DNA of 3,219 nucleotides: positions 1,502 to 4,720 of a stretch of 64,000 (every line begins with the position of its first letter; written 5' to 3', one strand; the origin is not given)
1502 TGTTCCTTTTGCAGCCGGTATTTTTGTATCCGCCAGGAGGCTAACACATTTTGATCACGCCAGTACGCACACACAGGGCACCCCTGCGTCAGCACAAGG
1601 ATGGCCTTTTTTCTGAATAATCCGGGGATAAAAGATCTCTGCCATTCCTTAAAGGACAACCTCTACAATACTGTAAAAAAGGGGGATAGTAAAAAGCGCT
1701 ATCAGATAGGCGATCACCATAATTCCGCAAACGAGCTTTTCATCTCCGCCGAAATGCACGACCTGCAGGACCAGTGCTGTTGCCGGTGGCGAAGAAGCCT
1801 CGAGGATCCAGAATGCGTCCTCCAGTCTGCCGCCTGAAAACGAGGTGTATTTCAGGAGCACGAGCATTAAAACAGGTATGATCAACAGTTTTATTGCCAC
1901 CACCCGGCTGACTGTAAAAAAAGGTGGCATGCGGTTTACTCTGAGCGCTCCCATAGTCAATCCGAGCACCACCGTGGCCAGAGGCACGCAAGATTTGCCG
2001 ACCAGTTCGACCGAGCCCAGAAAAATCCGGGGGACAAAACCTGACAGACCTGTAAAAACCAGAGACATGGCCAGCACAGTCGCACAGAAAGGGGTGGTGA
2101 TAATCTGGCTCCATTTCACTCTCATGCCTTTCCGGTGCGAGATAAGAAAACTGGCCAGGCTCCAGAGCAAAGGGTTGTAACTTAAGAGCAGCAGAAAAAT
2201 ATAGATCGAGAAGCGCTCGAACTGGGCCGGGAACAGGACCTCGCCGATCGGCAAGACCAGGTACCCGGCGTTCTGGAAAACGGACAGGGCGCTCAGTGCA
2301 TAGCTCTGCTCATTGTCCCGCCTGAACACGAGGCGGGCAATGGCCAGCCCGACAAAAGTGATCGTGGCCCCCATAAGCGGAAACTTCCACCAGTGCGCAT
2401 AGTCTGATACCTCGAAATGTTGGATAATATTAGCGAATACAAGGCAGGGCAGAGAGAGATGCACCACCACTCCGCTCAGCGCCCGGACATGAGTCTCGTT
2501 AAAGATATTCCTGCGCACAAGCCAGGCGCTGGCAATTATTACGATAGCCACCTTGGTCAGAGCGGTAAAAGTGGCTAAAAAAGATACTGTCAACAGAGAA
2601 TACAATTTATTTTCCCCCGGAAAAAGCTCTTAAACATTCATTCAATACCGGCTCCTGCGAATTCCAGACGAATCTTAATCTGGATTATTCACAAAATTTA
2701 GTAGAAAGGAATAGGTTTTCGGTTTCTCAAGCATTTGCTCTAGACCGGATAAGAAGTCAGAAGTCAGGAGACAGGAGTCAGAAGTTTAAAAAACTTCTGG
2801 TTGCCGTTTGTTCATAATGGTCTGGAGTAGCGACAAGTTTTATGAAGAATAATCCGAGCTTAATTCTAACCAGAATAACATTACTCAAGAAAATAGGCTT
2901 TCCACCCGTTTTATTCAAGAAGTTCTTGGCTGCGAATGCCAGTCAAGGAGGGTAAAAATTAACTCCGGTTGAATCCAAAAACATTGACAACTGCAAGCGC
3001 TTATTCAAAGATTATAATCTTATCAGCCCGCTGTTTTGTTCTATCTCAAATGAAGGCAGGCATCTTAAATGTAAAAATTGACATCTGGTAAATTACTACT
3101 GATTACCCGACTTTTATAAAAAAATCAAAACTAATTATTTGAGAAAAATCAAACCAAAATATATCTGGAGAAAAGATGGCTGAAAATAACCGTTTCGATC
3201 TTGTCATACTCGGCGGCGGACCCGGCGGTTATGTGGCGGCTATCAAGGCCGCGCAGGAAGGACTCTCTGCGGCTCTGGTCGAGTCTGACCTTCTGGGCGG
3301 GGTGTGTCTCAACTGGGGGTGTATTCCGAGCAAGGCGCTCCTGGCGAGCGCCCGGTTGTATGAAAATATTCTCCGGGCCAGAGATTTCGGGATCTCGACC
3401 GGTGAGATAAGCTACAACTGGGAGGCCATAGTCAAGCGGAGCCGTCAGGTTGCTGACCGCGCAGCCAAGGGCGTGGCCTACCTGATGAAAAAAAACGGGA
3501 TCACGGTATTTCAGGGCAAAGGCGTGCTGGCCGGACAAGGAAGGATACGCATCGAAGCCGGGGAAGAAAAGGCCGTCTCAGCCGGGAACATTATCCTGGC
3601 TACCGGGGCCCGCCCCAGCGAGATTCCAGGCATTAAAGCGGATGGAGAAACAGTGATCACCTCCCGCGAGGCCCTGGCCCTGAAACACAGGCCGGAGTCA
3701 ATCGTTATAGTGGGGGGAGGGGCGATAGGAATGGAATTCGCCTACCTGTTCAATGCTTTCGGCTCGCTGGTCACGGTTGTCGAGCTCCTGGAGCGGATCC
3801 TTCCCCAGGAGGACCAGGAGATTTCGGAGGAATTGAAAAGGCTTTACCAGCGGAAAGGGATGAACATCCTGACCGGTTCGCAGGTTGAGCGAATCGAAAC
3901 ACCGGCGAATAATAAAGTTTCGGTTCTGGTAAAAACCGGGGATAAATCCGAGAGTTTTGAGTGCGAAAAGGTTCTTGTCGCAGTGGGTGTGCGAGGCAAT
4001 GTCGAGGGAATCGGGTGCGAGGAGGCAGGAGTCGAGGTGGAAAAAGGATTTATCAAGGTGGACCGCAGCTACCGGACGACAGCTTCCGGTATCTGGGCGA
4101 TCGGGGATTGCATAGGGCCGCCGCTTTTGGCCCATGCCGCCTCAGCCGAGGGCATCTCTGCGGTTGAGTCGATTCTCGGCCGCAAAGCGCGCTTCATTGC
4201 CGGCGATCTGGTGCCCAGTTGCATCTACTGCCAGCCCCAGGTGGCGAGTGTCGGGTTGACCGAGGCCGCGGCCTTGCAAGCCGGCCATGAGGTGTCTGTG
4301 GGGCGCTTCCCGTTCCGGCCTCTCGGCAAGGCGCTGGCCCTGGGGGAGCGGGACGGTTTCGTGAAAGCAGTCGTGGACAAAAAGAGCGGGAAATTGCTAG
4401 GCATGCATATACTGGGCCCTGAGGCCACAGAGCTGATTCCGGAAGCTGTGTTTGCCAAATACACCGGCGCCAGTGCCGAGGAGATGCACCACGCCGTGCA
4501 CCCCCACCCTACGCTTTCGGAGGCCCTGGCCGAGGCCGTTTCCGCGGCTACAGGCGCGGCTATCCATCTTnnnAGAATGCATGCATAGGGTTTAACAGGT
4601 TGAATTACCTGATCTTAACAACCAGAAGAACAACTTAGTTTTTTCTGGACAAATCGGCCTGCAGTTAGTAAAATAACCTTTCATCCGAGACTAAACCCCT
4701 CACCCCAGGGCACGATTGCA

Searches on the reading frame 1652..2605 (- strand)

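Call 30: search_protein_families(library=pfam, proteins=[window:1652-2605:-], max_evalue=0.0001)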
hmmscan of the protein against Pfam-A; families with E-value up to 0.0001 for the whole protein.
window:1652-2605:- (318 aa): 1 family
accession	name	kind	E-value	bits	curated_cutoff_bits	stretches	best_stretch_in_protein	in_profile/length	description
PF03547.23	Mem_trans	-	2.5e-26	92.6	25.7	2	13-159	3-151/343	Membrane transport protein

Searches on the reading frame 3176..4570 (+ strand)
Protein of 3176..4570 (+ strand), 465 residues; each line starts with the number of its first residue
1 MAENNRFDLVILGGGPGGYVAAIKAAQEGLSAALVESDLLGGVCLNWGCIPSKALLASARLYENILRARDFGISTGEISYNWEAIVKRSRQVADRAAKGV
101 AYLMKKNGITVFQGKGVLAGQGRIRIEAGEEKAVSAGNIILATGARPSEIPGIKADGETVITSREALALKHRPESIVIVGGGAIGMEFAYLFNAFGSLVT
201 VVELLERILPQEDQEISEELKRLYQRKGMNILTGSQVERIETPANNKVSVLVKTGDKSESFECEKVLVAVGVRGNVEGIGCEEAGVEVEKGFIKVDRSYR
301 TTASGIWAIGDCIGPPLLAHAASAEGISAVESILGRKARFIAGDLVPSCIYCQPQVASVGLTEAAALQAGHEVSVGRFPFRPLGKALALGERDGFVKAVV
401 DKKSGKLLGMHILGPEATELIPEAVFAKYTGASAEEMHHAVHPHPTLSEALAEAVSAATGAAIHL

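Call 30: search_protein_families(library=pfam, proteins=[window:3176-4570:+], max_evalue=0.0001)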
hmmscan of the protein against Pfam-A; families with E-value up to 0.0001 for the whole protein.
window:3176-4570:+ (465 aa): 9 families
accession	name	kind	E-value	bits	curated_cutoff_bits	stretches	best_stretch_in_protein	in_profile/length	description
PF07992.20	Pyr_redox_2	-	7.6e-72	242.6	26.1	1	7-326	1-291/291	Pyridine nucleotide-disulphide oxidoreductase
PF02852.28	Pyr_redox_dim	-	7.2e-37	126.4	25.3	1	346-454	1-109/110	Pyridine nucleotide-disulphide oxidoreductase, dimerisation domain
PF00070.33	Pyr_redox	-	7.9e-23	81.2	22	1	175-253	1-80/82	Pyridine nucleotide-disulphide oxidoreductase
PF13738.12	Pyr_redox_3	-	6.1e-14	52.4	30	1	10-310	1-305/305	Pyridine nucleotide-disulphide oxidoreductase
PF03486.20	HI0933_like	-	6.6e-08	32.7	50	0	8-37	2-31/244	HI0933-like protein Rossmann domain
PF12831.13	FAD_oxidored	-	1.5e-06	28.3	27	1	8-44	1-38/416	FAD dependent oxidoreductase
PF01266.30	DAO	-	2.7e-06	27.6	27.9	0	219-273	154-205/353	FAD dependent oxidoreductase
PF13434.12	Lys_Orn_oxgnase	-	3.5e-06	26.8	21.3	0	127-190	139-205/339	L-lysine 6-monooxygenase/L-ornithine 5-monooxygenase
PF01134.28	GIDA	-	8e-05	22.3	22.1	1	8-68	1-59/391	Glucose inhibited division protein A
